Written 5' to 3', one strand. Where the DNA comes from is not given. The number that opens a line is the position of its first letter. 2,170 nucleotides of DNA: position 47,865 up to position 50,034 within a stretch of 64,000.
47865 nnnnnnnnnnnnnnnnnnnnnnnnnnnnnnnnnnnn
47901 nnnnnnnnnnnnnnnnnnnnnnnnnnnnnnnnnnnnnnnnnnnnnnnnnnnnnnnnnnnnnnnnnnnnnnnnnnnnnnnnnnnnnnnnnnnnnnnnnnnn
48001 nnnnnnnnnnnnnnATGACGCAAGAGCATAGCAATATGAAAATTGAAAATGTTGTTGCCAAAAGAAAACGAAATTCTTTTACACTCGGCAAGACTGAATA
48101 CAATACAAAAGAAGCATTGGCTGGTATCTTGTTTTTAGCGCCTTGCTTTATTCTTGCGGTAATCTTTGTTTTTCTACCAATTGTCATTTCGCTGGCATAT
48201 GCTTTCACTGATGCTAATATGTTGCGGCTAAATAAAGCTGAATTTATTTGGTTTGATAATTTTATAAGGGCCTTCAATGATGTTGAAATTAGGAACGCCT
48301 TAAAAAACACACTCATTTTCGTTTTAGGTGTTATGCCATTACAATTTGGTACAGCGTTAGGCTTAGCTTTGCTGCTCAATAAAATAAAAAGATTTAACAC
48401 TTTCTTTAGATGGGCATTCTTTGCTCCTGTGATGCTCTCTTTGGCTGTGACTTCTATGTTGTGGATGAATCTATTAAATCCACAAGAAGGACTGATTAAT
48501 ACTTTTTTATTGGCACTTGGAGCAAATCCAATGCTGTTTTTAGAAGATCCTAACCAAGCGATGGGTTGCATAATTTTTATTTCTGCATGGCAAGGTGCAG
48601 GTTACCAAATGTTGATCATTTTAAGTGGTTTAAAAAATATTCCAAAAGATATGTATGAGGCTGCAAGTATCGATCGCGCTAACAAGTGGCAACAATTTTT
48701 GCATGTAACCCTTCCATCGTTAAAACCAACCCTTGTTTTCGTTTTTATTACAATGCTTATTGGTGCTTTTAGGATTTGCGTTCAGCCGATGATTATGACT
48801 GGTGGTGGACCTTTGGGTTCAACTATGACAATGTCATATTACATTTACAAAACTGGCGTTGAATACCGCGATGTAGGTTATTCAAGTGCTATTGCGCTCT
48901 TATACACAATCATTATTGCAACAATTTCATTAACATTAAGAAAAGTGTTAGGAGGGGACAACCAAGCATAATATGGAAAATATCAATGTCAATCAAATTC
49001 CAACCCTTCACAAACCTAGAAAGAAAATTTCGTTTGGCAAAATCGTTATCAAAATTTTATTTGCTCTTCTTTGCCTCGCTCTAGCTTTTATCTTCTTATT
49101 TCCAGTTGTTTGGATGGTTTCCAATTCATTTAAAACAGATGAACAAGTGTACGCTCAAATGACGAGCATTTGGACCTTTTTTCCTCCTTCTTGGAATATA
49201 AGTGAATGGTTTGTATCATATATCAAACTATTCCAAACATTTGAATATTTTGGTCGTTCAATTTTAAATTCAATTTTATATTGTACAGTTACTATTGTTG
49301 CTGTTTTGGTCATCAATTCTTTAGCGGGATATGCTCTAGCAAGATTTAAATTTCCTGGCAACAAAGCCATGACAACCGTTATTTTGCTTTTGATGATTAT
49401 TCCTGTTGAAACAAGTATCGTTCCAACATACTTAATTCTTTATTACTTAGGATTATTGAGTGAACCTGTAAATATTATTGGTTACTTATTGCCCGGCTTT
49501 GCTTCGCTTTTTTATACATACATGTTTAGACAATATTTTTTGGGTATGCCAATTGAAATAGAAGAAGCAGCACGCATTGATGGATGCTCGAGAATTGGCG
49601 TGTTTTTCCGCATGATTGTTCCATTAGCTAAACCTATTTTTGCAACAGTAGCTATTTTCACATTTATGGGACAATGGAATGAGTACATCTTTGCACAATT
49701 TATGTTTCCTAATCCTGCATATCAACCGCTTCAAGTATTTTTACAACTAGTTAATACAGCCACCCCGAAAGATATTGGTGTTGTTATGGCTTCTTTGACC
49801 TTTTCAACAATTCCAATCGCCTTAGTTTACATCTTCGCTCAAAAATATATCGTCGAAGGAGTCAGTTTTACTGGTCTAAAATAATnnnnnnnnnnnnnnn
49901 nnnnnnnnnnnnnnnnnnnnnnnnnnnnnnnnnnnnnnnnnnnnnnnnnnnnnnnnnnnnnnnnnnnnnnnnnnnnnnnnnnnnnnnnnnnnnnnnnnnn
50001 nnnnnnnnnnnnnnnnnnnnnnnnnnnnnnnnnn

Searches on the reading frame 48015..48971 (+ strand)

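Call 81: search_protein_families(library=pfam, proteins=[window:48015-48971:+], max_evalue=0.001)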
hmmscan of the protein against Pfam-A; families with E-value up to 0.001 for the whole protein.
window:48015-48971:+ (318 aa): 1 family
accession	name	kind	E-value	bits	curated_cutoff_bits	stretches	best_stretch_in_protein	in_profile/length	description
PF00528.27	BPD_transp_1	-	7.8e-18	65.3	26.4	1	116-308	3-174/184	Binding-protein-dependent transport system inner membrane component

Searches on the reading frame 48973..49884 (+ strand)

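Call 81: search_protein_families(library=pfam, proteins=[window:48973-49884:+], max_evalue=0.001)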
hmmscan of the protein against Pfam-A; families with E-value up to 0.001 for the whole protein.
window:48973-49884:+ (303 aa): 1 family
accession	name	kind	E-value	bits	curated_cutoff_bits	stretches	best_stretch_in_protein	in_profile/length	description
PF00528.27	BPD_transp_1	-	1.6e-16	61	26.4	1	117-297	3-182/184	Binding-protein-dependent transport system inner membrane component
